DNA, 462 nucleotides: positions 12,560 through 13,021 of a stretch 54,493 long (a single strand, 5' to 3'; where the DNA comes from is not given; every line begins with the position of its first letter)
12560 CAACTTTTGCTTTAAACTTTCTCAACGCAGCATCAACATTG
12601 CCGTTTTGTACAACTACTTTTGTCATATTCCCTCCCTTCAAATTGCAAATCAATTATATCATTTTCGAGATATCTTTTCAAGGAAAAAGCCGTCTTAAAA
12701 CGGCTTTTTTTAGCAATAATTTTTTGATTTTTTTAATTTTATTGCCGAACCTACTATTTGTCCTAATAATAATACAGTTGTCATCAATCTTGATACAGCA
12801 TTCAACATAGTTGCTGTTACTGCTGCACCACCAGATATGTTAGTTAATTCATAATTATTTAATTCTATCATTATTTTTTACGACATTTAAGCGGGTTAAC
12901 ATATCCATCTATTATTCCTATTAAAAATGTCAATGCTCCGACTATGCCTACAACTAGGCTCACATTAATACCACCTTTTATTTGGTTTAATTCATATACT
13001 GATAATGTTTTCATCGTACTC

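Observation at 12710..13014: Two unannotated, translationally coupled double-glycine-leader peptides: candidate two-peptide bacteriocin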

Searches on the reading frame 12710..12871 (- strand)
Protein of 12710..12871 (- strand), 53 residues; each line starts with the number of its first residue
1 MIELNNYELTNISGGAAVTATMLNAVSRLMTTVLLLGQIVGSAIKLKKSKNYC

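Call 3: search_protein_families(library=pfam, proteins=[window:12710-12871:-], max_evalue=1)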
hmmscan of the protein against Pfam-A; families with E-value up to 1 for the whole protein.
window:12710-12871:- (53 aa): 0 families

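Call 4: search_protein_families(library=ncbifam, proteins=[window:12710-12871:-], max_evalue=1)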
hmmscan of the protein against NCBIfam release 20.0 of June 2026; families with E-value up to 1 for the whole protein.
window:12710-12871:- (53 aa): 3 families
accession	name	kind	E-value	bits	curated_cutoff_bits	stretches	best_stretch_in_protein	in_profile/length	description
TIGR03949.1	bact_IIb_cerein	subfamily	0.0048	16.7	21.5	1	3-19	3-19/45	class IIb bacteriocin, lactobin A/cerein 7B family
NF000539.0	plantaricin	subfamily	0.074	13.5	29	1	1-30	21-50/69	plantaricin C family lantibiotic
TIGR01847.1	bacteriocin_sig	domain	0.078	13.7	15.7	1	2-15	2-15/15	bacteriocin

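Call 7: find_homologous_proteins(query=window:12710-12871:-, max_evalue=10)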
Query window:12710-12871:- (53 aa): 2 proteins with E <= 10 among 3 candidates.
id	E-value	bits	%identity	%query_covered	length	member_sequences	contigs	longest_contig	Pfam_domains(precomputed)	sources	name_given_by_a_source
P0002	8.9e-25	101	100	100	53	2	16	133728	-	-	-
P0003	7.5e-12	61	70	100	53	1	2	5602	-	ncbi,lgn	-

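Call 9: find_encoding_contigs(protein=P0003, flank=10000, max_places=10)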
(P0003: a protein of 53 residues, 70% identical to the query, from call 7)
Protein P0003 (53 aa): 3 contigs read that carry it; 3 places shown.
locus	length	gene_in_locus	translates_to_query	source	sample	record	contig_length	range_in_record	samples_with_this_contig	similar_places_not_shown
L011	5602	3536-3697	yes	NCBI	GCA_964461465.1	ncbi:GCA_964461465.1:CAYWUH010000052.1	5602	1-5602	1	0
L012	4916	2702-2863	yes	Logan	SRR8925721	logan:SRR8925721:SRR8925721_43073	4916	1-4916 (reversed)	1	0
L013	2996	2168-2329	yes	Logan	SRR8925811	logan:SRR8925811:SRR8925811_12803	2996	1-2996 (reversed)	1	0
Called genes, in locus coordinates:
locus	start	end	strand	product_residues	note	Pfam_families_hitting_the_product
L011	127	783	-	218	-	-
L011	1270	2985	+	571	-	PF00664:ABC_membrane, PF00005:ABC_tran, PF13238:AAA_18 (faint)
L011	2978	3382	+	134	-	-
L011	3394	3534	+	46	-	-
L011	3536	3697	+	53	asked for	-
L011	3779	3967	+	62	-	PF01165:Ribosomal_S21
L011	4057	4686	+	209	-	PF04892:VanZ-LLP1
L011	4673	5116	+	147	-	PF02130:YbeY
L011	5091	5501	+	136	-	PF01219:DAGK_prokar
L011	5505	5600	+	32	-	?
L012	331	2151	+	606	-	PF03412:Peptidase_C39, PF00664:ABC_membrane, PF00005:ABC_tran, PF13238:AAA_18 (faint)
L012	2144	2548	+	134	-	-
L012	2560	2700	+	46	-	-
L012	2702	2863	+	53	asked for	-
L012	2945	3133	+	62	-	PF01165:Ribosomal_S21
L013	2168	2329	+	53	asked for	-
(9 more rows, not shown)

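Call 30: search_protein_representatives(alignment_id=A3)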
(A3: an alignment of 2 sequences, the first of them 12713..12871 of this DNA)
Query: 2 sequences, 53 profile positions. Proteins with E-value up to 0.001 (for the whole library): 69; up to 1e-10: 2; up to 1e-30: 1. The best 69 are listed.
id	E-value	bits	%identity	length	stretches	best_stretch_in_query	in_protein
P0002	1.5e-32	127.0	-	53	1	1-53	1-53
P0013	9.3e-11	57.2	-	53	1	3-53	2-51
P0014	2.3e-10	55.9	-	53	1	4-53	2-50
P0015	1.6e-09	53.2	-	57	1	1-53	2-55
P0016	1.8e-09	53.1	-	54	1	4-53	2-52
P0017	1.4e-08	50.2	-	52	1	3-53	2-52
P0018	2.6e-08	49.4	-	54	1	3-53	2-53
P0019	3.8e-08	48.8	-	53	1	1-53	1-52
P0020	6.7e-08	48.0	-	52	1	4-53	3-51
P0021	8.0e-08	47.8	-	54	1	1-53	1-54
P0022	9.0e-08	47.6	-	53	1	4-53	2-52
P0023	1.0e-07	47.5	-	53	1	3-53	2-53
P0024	1.2e-07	47.2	-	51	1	5-53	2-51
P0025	1.3e-07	47.2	-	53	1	3-53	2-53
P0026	1.4e-07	47.0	-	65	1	3-53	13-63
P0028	2.4e-07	46.3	-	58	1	1-53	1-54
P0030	4.8e-07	45.3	-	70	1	1-49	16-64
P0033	1.0e-06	44.2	-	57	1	1-53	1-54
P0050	2.8e-05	39.6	-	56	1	1-53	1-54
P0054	5.4e-05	38.7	-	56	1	1-45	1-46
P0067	1.5e-04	37.3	-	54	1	1-45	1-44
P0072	2.6e-04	36.6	-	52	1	6-53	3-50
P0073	3.3e-04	36.2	-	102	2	5-53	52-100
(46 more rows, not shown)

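Call 33: list_cluster_members(proteins=[P0013, P0015, P0017, P0021, P0030, P0033, P0054, P0073, P0028, P0050])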
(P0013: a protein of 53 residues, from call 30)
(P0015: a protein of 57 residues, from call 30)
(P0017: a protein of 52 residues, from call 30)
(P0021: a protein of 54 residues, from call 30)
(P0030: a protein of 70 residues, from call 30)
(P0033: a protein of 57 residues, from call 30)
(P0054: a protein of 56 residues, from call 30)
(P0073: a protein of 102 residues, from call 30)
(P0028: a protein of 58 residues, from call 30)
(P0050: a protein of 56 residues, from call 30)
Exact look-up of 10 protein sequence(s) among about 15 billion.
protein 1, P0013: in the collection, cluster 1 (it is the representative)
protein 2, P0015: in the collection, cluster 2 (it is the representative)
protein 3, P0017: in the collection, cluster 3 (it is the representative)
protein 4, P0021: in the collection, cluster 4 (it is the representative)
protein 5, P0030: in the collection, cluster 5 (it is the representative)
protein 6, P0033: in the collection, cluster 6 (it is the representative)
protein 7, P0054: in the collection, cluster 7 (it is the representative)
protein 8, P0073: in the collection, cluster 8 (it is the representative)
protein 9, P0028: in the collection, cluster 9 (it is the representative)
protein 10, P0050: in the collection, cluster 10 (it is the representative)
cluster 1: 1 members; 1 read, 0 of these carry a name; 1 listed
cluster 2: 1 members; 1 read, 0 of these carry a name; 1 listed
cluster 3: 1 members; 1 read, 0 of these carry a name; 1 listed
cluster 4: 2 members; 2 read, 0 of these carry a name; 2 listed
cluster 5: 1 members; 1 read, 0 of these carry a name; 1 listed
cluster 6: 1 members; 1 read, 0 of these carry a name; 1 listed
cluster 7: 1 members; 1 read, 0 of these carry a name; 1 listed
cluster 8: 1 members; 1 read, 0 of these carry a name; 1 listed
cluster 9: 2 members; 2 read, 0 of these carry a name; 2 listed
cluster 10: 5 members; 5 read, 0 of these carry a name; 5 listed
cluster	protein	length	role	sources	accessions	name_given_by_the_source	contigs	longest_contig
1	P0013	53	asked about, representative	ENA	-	-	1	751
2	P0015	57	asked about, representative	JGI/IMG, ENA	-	-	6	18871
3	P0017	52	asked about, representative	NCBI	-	-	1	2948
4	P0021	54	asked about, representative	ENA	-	-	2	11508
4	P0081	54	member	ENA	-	-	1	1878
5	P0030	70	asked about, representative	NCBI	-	-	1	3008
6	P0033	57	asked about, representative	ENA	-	-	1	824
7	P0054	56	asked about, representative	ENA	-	-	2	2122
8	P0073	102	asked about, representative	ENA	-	-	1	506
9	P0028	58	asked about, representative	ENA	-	-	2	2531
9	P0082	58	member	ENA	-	-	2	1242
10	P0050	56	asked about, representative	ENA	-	-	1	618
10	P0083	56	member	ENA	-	-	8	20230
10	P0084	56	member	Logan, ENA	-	-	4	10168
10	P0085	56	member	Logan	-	-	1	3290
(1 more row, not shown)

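Call 41: search_protein_families(library=ncbifam, alignment_id=A5, max_evalue=0.1)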
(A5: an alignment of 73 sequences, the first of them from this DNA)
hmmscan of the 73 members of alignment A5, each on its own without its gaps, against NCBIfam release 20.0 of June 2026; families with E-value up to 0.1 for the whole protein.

A. member 1, seq(53 aa): 3 families
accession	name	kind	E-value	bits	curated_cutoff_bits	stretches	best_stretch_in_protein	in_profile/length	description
TIGR03949.1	bact_IIb_cerein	subfamily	0.0048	16.7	21.5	1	3-19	3-19/45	class IIb bacteriocin, lactobin A/cerein 7B family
NF000539.0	plantaricin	subfamily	0.074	13.5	29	1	1-30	21-50/69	plantaricin C family lantibiotic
TIGR01847.1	bacteriocin_sig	domain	0.078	13.7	15.7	0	2-15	2-15/15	bacteriocin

B. families by the number of members that match (of 73 scanned): 23 families
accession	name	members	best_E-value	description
TIGR03949.1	bact_IIb_cerein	24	1.7e-05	class IIb bacteriocin, lactobin A/cerein 7B family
TIGR01847.1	bacteriocin_sig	13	0.00037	bacteriocin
NF038034.1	lactGbeta_entB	13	0.0034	lactococcin G-beta/enterocin 1071B family bacteriocin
NF038035.1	lactGalph_entA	12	0.0032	lactococcin G-alpha/enterocin 1071A family bacteriocin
NF046113.1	BLP_Lacticasei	4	0.0053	bacteriocin-like peptide, LSEI_2386 family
NF000539.0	plantaricin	4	0.023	plantaricin C family lantibiotic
NF033383.2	induct_EntF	3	0.003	EntF family bacteriocin induction factor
NF047798.1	leader_Chryseo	3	0.0032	bacteriocin-like protein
NF004983.0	PRK06366.1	3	0.01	acetyl-CoA C-acetyltransferase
NF033772.1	pheromone_VP1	2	0.0042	peptide pheromone VP1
NF033214.1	ComC_Streptocco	2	0.017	competence-stimulating peptide ComC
NF058620.1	EFG2_Bacteroid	2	0.028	elongation factor G2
TIGR03893.1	lant_SP_1948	2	0.037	lichenicidin A2 family type 2 lantibiotic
NF040664.1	HEC_x9_TCC_lant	2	0.063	lacticin 481 family lantibiotic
NF009381.0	PRK12740.1-5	1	0.0087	elongation factor G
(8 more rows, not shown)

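Call 42: search_protein_families(library=pfam, alignment_id=A5, max_evalue=0.1)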
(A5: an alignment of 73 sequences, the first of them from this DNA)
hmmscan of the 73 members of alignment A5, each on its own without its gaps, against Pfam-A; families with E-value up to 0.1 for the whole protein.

A. member 1, seq(53 aa): 0 families

B. families by the number of members that match (of 73 scanned): 11 families
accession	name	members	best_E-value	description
PF10439.15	Bacteriocin_IIc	17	0.0005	Bacteriocin class II with double-glycine leader peptide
PF03047.20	ComC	6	0.0096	COMC family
PF12643.12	MazG-like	3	0.0012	MazG-like family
PF24146.1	K1-lyase_C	1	0.0012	K1 capsule-specific polysaccharide lyase, C-terminal domain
PF17206.9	SeqA_N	1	0.0021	SeqA protein N-terminal domain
PF04604.19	L_biotic_typeA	1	0.04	Type-A lantibiotic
PF16934.11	Mersacidin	1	0.046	Two-component Enterococcus faecalis cytolysin (EFC)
PF12699.13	phiKZ_IP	1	0.052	phiKZ-like phage internal head proteins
PF02803.24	Thiolase_C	1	0.082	Thiolase, C-terminal domain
PF02416.21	TatA_B_E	1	0.082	mttA/Hcf106 family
PF11511.13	RhodobacterPufX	1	0.09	Intrinsic membrane protein PufX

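Call 43: search_solved_structures(query=A5, max_evalue=10)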
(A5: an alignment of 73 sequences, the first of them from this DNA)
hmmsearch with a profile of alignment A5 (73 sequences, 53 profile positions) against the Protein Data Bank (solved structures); distinct sequences matched with E-value up to 10: 2.
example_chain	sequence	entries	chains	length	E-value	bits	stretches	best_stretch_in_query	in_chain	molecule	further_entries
6ff6_A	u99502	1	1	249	0.11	15.3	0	19-43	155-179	BRIC1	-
7s5j_B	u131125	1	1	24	0.69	12.8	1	2-18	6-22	CtA peptide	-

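Call 64: predict_structure(protein=P0073)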
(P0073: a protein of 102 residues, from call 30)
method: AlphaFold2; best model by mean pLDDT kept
length: 102 residues; sequences in the alignment: 1
mean_pLDDT: 57.4   pTM: 0.30
mean pLDDT of the five models: 57.4, 56.6, 52.4, 47.5, 44.5
residues with pLDDT >= 90: 0; 70-90: 11; 50-70: 62; < 50: 29
segments of 3 or more residues with pLDDT < 50: 44-50, 52-58, 91-97, 99-102
pLDDT, mean of each block of 10 residues (from residue 1): 52 59 70 64 49 48 57 68 64 46 42
secondary structure, 60 per line:
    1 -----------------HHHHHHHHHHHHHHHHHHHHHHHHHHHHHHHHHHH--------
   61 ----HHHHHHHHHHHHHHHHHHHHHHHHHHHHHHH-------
elements in order: H18-52 H65-95

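Call 65: find_encoding_contigs(protein=P0015, flank=6000, max_places=2)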
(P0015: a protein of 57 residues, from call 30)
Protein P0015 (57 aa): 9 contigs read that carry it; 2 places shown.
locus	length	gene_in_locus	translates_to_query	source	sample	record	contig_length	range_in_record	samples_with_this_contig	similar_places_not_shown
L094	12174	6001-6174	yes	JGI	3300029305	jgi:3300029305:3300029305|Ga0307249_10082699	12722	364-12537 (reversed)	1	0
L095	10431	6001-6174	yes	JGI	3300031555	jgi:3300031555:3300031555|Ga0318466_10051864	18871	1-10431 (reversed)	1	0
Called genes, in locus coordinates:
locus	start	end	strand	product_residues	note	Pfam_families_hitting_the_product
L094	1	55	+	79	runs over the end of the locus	?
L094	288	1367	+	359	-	-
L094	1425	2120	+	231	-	-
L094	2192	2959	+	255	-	PF01048:PNP_UDP_1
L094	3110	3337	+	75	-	-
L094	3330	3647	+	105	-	PF07875:Coat_F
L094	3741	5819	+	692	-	PF03412:Peptidase_C39, PF00664:ABC_membrane, PF00005:ABC_tran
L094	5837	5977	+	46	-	-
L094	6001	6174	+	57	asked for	-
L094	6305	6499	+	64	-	PF01165:Ribosomal_S21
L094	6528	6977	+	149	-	PF09424:YqeY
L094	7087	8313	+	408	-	-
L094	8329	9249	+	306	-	-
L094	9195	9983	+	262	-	-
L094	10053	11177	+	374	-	PF00155:Aminotran_1_2, PF00266:Aminotran_5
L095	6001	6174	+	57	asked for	-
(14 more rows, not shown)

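Call 66: find_encoding_contigs(protein=P0083, flank=6000, max_places=1)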
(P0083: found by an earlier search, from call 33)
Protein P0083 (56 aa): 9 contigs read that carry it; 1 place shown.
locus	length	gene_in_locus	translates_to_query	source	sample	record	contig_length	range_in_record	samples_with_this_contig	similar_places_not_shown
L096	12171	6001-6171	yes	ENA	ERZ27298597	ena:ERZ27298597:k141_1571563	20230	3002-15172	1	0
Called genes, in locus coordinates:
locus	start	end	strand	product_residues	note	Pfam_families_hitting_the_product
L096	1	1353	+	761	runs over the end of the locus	PF00122:E1-E2_ATPase, PF00702:Hydrolase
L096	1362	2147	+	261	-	PF02535:Zip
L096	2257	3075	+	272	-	PF04383:KilA-N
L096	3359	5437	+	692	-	PF03412:Peptidase_C39, PF00664:ABC_membrane, PF00005:ABC_tran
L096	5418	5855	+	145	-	-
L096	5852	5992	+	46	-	-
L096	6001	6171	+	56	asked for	-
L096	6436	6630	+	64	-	PF01165:Ribosomal_S21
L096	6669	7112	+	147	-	PF09424:YqeY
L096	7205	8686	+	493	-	PF01336:tRNA_anti-codon, PF00152:tRNA-synt_2, PF01409:tRNA-synt_2d (faint)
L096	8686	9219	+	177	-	PF00300:His_Phos_1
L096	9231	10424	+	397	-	PF00871:Acetate_kinase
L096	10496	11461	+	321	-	PF01368:DHH, PF02272:DHHA1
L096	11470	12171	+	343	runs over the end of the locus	PF07963:N_methyl (weak)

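Call 67: find_encoding_contigs(protein=P0021, flank=6000, max_places=1)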
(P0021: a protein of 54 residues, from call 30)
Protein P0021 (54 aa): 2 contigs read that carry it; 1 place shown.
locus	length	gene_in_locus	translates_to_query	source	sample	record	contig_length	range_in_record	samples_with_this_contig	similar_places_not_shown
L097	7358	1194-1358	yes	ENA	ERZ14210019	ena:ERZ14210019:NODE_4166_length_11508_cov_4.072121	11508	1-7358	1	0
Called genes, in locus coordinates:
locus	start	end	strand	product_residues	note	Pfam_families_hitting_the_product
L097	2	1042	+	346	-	?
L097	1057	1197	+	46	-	-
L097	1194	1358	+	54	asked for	-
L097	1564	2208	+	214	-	PF14378:PAP2_3, PF01569:PAP2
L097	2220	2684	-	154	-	PF12682:Flavodoxin_4, PF12724:Flavodoxin_5 (faint)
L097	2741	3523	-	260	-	-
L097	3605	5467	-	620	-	PF00512:HisKA, PF02518:HATPase_c, PF00072:Response_reg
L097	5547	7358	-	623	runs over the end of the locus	PF00501:AMP-binding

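Call 73: find_encoding_contigs(protein=P0067, flank=3000, max_places=1)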
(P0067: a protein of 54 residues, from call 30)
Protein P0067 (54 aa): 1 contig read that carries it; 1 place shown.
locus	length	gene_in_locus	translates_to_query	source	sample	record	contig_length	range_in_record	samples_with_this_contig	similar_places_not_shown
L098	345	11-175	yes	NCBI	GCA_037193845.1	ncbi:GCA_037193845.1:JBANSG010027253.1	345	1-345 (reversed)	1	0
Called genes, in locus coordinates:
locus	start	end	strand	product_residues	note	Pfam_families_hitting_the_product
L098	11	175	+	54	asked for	-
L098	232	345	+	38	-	?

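Call 74: find_encoding_contigs(protein=P0072, flank=3000, max_places=1)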
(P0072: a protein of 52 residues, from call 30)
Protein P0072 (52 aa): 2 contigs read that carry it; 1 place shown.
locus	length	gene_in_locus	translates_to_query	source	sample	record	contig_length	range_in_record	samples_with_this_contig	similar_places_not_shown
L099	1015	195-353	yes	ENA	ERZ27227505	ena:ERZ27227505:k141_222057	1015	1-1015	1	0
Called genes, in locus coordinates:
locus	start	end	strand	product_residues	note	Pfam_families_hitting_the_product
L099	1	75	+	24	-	?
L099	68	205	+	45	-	-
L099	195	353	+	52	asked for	-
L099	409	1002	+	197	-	PF01066:CDP-OH_P_transf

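Call 75: find_encoding_contigs(protein=P0024, flank=3000, max_places=1)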
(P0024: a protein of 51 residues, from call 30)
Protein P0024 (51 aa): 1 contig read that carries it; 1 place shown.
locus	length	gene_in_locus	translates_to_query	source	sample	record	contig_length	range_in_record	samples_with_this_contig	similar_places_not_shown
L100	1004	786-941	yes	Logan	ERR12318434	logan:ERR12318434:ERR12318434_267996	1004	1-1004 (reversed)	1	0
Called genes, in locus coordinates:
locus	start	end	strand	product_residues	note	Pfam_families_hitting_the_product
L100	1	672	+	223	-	?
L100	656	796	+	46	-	-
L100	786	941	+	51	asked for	-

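Call 87: search_dna_similar(query=window:12713-12871:-, collection=plasmids, mode=protein, max_evalue=1, max_rows=10)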
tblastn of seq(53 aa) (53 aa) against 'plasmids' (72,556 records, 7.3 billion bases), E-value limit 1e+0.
Records with a match: 4; places in all: 4; records where one place covers at least 80% of the query: 4.
Best place of each record, by identity: <60% 4.
By first word of the organism name: Streptococcus 4.
By predicted mobility (MOB-suite, as given by PLSDB): non-mobilizable 4.
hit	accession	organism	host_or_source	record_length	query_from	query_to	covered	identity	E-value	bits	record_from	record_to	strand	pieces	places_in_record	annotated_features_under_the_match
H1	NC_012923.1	Streptococcus suis BM407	-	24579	1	48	91%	37.5%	1e-1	35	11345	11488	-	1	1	class IIb bacteriocin, lactobin A/cerein 7B family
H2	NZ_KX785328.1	Streptococcus suis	pig,lung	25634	1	48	91%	37.5%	1e-1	35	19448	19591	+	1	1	class IIb bacteriocin, lactobin A/cerein 7B family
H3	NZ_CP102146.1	Streptococcus suis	Pig,Pure cell culture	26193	1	48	91%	37.5%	4e-1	34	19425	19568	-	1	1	class IIb bacteriocin, lactobin A/cerein 7B family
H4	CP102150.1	Streptococcus suis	Pig,Pure cell culture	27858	1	48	91%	37.5%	4e-1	34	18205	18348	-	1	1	class IIb bacteriocin, lactobin A/cerein 7B family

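Call 89: get_annotated_region(hit=H1, flank=4000)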
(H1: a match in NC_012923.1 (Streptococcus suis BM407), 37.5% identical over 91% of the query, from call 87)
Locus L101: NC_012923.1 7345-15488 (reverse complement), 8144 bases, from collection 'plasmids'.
description: Streptococcus suis BM407 plasmid pBM407, complete sequence
organism: Streptococcus suis BM407 (NCBI taxid 568814)
taxonomy: Bacteria; Bacillota; Bacilli; Lactobacillales; Streptococcaceae; Streptococcus; Streptococcus suis; Streptococcus suis BM407
host: -; source: -; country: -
typing (MOB-suite, as given by PLSDB): non-mobilizable; replicon Inc18
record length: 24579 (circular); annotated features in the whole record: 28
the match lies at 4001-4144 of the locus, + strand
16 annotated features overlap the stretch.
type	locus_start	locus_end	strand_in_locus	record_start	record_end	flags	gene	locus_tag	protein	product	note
CDS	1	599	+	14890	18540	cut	addA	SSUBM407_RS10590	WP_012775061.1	helicase-exonuclease AddAB subunit AddA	GO:0000724 - double-strand break repair via homologous recombination [Evidence IEA]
CDS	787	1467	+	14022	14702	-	-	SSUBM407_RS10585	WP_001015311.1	IS6-like element IS1216 family transposase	GO:0006313 - DNA transposition [Evidence IEA]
CDS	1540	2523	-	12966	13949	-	-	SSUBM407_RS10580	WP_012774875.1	hypothetical protein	-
CDS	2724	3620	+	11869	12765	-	-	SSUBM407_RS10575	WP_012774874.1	nucleotidyl transferase AbiEii/AbiGii toxin family protein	-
CDS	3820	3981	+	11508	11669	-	-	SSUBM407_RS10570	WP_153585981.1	bacteriocin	-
CDS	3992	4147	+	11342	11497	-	-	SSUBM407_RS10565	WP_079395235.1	class IIb bacteriocin, lactobin A/cerein 7B family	-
CDS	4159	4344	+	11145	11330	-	-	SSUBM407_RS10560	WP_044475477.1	hypothetical protein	-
CDS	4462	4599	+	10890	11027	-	-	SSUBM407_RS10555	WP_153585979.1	hypothetical protein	-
CDS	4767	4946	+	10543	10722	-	-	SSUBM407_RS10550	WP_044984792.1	hypothetical protein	-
CDS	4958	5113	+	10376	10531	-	-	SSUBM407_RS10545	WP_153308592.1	class IIb bacteriocin, lactobin A/cerein 7B family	-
CDS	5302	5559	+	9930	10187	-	-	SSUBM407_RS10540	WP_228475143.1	hypothetical protein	-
CDS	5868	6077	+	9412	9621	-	-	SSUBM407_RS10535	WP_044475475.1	class IIb bacteriocin, lactobin A/cerein 7B family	-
CDS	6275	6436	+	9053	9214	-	-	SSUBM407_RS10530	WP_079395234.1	class IIb bacteriocin, lactobin A/cerein 7B family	-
CDS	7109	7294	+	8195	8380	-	-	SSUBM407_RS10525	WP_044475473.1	class IIb bacteriocin, lactobin A/cerein 7B family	-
CDS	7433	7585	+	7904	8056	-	-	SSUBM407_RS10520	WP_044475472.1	class IIb bacteriocin, lactobin A/cerein 7B family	-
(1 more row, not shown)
